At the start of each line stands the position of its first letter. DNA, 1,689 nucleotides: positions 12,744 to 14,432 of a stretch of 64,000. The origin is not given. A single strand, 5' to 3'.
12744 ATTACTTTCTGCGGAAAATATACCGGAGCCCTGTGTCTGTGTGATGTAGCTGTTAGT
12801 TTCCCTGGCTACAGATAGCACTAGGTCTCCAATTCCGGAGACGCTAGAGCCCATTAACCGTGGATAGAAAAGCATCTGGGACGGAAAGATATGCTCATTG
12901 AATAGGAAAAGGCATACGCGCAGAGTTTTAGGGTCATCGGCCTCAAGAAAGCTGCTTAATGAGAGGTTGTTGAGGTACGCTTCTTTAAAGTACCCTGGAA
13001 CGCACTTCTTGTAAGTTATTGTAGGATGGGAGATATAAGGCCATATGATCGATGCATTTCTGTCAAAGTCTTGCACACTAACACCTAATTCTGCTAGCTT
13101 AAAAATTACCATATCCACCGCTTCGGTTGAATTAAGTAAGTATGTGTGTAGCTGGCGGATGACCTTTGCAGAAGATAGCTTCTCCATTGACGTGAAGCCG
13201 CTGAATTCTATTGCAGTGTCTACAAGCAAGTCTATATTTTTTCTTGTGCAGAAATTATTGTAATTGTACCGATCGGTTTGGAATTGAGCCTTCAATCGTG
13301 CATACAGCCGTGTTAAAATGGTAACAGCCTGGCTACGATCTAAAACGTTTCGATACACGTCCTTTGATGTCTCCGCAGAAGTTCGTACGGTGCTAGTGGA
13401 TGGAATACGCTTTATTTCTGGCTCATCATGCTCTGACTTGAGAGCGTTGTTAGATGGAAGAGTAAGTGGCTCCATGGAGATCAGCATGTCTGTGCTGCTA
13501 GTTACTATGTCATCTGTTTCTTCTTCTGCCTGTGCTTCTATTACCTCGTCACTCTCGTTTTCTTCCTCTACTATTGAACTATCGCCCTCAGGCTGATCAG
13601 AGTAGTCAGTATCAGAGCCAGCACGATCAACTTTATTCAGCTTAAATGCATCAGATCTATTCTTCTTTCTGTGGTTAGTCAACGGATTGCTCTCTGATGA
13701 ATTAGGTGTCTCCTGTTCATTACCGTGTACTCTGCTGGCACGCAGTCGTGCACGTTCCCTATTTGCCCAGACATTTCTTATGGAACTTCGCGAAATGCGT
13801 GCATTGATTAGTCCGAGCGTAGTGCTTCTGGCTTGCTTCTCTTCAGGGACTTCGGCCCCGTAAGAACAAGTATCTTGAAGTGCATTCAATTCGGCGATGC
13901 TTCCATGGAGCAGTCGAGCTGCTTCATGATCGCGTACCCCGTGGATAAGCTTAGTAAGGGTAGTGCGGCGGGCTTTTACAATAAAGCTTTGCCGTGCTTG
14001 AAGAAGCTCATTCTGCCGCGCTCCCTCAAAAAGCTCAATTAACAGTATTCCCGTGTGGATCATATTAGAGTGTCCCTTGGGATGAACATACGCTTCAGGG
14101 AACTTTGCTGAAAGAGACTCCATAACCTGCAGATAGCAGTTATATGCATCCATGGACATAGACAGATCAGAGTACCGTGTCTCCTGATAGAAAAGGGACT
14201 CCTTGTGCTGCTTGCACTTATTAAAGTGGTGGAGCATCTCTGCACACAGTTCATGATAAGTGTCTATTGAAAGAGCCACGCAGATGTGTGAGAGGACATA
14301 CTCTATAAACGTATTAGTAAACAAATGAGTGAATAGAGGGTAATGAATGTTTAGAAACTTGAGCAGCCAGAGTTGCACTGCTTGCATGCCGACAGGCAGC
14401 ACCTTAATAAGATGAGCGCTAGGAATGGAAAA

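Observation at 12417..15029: Actin-related protein with a roughly 450-aa acidic insertion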

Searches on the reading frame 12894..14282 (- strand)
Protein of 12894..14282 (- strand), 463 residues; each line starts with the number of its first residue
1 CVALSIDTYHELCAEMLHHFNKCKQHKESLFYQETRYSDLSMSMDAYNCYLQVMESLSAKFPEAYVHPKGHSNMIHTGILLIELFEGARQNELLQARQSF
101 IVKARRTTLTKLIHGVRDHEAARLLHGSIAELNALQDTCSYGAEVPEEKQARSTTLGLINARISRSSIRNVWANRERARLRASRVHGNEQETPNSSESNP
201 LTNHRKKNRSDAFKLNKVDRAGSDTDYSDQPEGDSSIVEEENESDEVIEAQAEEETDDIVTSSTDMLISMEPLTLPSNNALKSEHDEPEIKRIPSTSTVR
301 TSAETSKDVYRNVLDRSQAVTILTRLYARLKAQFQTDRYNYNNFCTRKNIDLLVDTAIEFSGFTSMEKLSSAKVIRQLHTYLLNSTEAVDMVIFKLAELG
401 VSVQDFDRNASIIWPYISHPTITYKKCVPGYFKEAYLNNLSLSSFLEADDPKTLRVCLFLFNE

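Call 86: search_solved_structures(query=A6, max_evalue=10)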
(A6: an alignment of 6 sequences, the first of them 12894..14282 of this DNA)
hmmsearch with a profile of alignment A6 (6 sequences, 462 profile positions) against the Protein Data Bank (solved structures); distinct sequences matched with E-value up to 10: 0.

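Call 87: search_protein_families(library=pfam, proteins=[window:12894-14282:-], max_evalue=10)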
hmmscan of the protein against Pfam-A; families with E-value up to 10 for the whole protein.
window:12894-14282:- (463 aa): 0 families

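Call 92: predict_structure(alignment_id=A6)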
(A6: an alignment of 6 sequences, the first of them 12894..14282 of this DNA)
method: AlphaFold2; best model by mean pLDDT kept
length: 463 residues; sequences in the alignment: 6
mean_pLDDT: 50.9   pTM: 0.39
mean pLDDT of the five models: 50.9, 49.7, 49.5, 49.2, 41.9
residues with pLDDT >= 90: 0; 70-90: 117; 50-70: 94; < 50: 252
segments of 3 or more residues with pLDDT < 50: 25-41, 68-81, 135-173, 184-311, 412-463
pLDDT, mean of each block of 10 residues (from residue 1): 75 78 48 38 58 73 59 42 52 60 72 83 82 55 45 42 37 49 45 33 29 29 31 31 28 28 28 28 30 30 36 70 89 84 65 57 60 75 82 75 72 40 29 31 35 28 27
secondary structure, 60 per line:
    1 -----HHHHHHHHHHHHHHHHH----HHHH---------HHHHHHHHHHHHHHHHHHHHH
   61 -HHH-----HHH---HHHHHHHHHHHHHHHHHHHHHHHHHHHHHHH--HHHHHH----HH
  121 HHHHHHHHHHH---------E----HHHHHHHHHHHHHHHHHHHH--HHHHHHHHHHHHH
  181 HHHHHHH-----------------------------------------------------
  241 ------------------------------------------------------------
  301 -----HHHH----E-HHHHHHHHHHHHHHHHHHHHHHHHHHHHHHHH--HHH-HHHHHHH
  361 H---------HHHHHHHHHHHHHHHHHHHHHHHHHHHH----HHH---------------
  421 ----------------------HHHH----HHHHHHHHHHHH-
elements in order: H6-22 H27-30 H40-60 H76-106 H109-114 H119-131 H146-165 H168-187 H306-309 H316-347 H354-361 H371-398 H443-446 H451-462

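Call 94: fold_search(model_id=the predicted structure, library=pdb)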
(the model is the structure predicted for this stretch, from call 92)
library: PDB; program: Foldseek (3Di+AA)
matches with E <= 10: 24; with E <= 0.001: 0
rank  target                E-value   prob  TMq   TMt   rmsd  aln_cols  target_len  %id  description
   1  8gmh_C                2.7e+00  0.12  0.08  0.24  15.3        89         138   17  Crystal Structure of the ternary complex of TelA-LXG, LapA3, and LapA4 (released 2024-01-10)
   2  3gm1_B                3.9e+00  0.09  0.09  0.24  16.9       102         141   13  Crystal Structure of the Focal Adhesion Targeting (FAT) Domain of Pyk2 in Complex with Paxillin LD4 Motif-Derived Pept (released 2009-05-05)
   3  8j2f_A                5.8e+00  0.10  0.11  0.13  10.3        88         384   15  Human neutral shpingomyelinase (released 2023-12-06)
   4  6r80                  5.8e+00  0.08  0.12  0.22  10.9       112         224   15  Structure of AFF4 C-terminal homology domain (released 2019-06-12)
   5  8bcx_C                6.1e+00  0.10  0.10  0.10  14.1        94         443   20  Crystal structure of NrfA-1 from Geobacter metallireducens (released 2023-08-30)
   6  8bcx_D                6.1e+00  0.10  0.10  0.10  14.1        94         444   20  Crystal structure of NrfA-1 from Geobacter metallireducens (released 2023-08-30)
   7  1pgr_C                6.4e+00  0.15  0.11  0.28   4.0        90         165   17  2:2 COMPLEX OF G-CSF WITH ITS RECEPTOR (released 2000-03-08)
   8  6k7p                  6.4e+00  0.10  0.12  0.23   9.7        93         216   16  Crystal structure of human AFF4-THD domain (released 2020-03-11)
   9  5qst_B                6.4e+00  0.08  0.11  0.16   5.9        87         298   11  PanDDA analysis group deposition -- Crystal Structure of human STAG1 in complex with Z2447286438 (released 2019-08-21)
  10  8i5w_A                7.1e+00  0.04  0.08  0.12  16.4       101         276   13  Crystal structure of the DHR-2 domain of DOCK10 in complex with Rac1 (released 2023-03-15)
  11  8bcx_A                7.5e+00  0.08  0.10  0.11  14.2        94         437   20  Crystal structure of NrfA-1 from Geobacter metallireducens (released 2023-08-30)
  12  5nl1_C                7.5e+00  0.02  0.06  0.14  13.0       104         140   10  Shigella IpaA-VBS3/TBS in complex with the Talin VBS1 domain 488-512 (released 2018-05-16)
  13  1qz2_A                7.9e+00  0.04  0.06  0.10  19.1        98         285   11  Crystal Structure of FKBP52 C-terminal Domain complex with the C-terminal peptide MEEVD of Hsp90 (released 2004-06-22)
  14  5vju                  8.7e+00  0.13  0.13  0.30   6.5       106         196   15  De Novo Photosynthetic Reaction Center Protein Variant Equipped with His-Tyr H-bond, Heme B, and Cd(II) ions (released 2018-04-25)
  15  4gxg_A                8.7e+00  0.11  0.09  0.19   3.0        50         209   12  Crystal structure of human GLTP bound with 12:0 monosulfatide (orthorhombic form; four subunits in asymmetric unit) (released 2013-04-10)
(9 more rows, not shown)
